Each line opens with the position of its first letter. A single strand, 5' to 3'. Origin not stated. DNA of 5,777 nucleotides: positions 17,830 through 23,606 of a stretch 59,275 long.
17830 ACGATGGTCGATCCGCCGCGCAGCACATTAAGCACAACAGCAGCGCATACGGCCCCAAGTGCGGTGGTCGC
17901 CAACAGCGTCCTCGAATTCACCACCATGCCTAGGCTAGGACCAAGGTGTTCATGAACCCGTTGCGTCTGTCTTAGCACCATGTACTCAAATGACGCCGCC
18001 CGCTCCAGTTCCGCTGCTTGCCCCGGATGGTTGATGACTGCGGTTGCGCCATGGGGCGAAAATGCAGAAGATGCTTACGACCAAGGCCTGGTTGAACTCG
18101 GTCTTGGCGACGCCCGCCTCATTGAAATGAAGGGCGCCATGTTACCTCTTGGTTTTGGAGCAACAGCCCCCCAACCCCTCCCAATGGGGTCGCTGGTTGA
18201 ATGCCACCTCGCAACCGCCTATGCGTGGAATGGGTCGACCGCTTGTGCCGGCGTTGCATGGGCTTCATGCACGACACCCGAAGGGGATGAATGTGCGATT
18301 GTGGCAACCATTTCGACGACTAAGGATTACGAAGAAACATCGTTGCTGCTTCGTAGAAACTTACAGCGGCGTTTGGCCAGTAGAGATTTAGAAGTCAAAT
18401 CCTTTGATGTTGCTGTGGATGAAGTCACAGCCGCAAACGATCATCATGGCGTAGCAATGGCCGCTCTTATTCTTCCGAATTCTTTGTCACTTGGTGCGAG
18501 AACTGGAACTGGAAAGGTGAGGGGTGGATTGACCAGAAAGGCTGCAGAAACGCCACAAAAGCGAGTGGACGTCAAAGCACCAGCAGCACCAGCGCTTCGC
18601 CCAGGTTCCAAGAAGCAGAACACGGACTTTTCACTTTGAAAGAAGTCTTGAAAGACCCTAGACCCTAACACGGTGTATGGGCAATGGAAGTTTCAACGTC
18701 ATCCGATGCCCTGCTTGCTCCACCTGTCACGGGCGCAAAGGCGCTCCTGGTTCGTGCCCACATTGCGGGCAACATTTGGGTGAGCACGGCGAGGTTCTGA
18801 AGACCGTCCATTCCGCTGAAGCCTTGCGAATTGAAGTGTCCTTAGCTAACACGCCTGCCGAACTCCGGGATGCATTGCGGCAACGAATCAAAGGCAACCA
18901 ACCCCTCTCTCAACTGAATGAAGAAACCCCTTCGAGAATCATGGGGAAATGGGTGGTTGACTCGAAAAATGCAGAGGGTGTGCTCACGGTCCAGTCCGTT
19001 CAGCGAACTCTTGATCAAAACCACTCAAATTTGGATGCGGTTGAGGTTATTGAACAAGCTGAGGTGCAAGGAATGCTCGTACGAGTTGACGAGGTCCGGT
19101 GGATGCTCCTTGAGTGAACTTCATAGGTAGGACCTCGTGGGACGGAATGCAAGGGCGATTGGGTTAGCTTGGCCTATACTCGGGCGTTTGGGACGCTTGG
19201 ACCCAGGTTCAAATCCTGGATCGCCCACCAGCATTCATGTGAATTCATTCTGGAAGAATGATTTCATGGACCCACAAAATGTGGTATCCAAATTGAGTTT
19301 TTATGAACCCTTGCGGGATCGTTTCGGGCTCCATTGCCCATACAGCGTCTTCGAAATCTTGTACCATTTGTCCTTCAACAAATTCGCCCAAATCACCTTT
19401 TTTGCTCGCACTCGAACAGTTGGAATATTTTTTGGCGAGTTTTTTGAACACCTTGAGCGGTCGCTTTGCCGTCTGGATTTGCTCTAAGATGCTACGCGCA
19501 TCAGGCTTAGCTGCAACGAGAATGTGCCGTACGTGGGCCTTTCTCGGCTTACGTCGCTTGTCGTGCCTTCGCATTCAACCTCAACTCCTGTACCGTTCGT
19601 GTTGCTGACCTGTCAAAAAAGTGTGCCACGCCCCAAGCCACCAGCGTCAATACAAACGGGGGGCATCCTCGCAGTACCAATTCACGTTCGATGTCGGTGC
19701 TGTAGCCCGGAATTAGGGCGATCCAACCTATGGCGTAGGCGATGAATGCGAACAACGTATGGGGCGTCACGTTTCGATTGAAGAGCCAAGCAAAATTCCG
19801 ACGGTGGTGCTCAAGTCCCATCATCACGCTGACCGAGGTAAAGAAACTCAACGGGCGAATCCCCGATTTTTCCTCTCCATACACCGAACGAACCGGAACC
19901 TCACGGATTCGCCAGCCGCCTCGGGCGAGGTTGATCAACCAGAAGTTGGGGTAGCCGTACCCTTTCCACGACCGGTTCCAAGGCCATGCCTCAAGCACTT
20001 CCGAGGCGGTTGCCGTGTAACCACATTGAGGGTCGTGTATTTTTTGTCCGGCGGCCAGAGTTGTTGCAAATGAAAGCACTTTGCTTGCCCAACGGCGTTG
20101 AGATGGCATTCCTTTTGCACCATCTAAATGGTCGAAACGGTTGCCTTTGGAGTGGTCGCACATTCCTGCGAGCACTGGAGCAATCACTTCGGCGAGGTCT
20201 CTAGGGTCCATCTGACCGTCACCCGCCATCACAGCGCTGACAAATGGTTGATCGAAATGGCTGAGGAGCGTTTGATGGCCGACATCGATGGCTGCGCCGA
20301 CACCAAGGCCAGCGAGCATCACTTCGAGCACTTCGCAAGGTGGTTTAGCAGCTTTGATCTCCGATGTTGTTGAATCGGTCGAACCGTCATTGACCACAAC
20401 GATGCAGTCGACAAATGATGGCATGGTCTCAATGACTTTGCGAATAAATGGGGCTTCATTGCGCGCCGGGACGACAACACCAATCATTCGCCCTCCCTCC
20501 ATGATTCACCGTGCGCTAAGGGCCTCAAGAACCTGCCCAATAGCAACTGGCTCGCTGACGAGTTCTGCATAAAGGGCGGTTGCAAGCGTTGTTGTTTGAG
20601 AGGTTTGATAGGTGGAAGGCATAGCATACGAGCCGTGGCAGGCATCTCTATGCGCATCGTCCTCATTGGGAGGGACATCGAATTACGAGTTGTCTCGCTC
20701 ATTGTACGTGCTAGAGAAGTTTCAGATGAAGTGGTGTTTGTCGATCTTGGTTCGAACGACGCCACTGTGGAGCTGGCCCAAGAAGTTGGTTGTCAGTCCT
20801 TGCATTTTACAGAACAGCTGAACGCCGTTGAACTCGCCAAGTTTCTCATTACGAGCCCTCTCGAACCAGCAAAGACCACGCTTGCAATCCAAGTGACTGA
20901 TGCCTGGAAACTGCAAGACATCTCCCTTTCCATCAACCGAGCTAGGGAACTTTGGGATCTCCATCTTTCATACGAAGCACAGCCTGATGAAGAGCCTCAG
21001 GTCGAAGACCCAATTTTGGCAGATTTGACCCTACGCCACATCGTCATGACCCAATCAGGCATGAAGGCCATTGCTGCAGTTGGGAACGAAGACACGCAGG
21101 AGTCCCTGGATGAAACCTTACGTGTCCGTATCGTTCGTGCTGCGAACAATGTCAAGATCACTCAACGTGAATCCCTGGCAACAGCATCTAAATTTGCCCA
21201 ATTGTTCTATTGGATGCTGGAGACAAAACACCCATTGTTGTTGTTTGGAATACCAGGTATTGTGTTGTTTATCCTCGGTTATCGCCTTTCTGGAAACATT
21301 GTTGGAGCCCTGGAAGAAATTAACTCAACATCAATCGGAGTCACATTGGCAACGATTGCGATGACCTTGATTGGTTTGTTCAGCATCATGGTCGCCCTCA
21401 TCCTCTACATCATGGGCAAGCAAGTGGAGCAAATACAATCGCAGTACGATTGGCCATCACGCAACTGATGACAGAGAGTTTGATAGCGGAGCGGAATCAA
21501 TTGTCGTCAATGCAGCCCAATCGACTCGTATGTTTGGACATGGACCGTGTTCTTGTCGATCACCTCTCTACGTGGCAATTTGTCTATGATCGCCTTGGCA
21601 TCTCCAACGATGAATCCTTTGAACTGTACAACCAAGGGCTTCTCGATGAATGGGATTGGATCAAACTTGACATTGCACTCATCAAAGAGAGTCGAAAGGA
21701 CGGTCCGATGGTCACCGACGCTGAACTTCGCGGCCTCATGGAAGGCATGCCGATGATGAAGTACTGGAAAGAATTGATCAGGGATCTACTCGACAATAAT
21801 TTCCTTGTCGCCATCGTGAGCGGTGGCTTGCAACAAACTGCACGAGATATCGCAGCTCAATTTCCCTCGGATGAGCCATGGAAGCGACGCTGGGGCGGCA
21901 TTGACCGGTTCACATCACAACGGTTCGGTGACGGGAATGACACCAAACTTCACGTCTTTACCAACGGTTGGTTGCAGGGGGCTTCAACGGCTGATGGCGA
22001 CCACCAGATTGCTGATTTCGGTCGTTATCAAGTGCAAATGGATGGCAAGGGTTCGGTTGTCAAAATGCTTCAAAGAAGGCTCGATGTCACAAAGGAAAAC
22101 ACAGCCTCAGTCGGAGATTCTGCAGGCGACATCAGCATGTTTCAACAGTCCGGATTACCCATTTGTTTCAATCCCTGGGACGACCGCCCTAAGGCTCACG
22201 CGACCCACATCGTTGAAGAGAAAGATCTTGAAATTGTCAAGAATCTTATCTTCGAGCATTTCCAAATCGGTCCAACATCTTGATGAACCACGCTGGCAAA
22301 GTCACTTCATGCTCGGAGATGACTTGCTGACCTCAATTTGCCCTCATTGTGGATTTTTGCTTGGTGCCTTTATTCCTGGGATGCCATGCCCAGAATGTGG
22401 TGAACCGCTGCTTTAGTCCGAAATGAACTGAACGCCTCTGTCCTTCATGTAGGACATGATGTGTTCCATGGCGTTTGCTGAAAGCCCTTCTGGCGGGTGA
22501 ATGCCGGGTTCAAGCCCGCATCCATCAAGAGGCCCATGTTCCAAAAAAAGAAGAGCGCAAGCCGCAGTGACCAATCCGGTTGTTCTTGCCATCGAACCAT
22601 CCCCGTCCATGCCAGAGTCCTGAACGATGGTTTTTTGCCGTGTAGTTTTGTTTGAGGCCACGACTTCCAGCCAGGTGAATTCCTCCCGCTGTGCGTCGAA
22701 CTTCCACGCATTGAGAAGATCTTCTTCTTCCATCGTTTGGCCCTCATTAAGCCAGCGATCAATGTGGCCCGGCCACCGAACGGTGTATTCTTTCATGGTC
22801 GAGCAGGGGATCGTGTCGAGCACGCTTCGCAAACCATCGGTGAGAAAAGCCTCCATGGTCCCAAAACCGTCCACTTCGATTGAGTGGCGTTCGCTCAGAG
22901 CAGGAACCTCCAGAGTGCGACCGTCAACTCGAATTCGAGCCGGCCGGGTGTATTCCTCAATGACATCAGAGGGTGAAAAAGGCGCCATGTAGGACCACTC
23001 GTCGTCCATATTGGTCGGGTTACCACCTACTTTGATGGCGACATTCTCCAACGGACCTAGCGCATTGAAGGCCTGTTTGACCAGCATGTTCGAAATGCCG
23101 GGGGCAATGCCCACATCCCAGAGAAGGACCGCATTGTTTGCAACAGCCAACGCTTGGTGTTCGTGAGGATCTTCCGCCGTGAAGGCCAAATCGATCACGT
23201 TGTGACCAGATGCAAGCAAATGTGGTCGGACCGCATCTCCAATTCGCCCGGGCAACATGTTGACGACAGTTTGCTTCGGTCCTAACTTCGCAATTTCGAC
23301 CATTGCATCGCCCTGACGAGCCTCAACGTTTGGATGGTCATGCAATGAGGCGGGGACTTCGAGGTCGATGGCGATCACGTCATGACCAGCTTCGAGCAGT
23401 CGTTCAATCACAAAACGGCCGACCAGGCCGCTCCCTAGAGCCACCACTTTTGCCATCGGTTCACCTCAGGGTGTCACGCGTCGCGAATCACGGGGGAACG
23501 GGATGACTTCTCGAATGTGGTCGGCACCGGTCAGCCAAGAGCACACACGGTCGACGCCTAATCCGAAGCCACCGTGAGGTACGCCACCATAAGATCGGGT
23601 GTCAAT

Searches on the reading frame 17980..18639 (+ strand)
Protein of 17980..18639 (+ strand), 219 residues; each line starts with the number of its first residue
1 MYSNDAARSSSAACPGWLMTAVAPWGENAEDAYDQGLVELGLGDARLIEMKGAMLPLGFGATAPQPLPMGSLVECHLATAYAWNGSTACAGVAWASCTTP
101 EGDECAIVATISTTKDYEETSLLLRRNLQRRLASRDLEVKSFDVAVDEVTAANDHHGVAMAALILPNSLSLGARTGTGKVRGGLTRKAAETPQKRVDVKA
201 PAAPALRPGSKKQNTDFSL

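Call 85: search_protein_families(library=pfam, proteins=[window:17980-18639:+], max_evalue=0.001)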
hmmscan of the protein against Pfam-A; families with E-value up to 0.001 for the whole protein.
window:17980-18639:+ (219 aa): 1 family
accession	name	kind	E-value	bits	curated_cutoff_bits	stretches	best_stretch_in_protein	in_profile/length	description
PF01862.21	PvlArgDC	-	8.8e-05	22.9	22.7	1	30-165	18-160/161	Pyruvoyl-dependent arginine decarboxylase (PvlArgDC)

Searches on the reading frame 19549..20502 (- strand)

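Call 85: search_protein_families(library=pfam, proteins=[window:19549-20502:-], max_evalue=0.001)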
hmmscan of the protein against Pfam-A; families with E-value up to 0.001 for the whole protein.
window:19549-20502:- (317 aa): 1 family
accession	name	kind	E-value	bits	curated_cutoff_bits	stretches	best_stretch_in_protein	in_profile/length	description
PF00535.33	Glycos_transf_2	-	5.1e-11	43.2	23.3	1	9-171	2-165/168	Glycosyl transferase family 2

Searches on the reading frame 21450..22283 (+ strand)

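Call 85: search_protein_families(library=pfam, proteins=[window:21450-22283:+], max_evalue=0.001)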
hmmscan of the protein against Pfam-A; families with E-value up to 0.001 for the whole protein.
window:21450-22283:+ (277 aa): 3 families
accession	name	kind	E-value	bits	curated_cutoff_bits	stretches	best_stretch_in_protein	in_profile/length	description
PF08282.18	Hydrolase_3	-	2.9e-09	37.5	20.9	1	200-259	188-247/255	haloacid dehalogenase-like hydrolase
PF00702.32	Hydrolase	-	2.6e-05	25.2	26.4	0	26-139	3-136/191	haloacid dehalogenase-like hydrolase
PF12710.13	HAD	-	7.6e-05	23.6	27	0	102-231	86-188/189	haloacid dehalogenase-like hydrolase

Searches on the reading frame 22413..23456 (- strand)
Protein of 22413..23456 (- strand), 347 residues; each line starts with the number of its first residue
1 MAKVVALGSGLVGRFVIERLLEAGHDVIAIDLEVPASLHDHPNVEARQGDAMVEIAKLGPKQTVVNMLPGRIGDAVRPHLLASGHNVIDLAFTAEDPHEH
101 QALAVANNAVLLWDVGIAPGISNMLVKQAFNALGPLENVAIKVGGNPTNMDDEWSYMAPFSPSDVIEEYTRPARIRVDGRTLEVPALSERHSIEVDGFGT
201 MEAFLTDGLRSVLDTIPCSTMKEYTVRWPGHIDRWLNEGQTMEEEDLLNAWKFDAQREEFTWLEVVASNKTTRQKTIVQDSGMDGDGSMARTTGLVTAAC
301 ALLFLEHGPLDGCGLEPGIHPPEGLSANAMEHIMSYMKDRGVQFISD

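Call 85: search_protein_families(library=pfam, proteins=[window:22413-23456:-], max_evalue=0.001)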
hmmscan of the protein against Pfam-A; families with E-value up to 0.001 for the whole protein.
window:22413-23456:- (347 aa): 1 family
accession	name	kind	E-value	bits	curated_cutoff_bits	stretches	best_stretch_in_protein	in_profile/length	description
PF16653.10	Sacchrp_dh_C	-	9.6e-21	75.5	31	1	116-342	1-265/265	Saccharopine dehydrogenase C-terminal domain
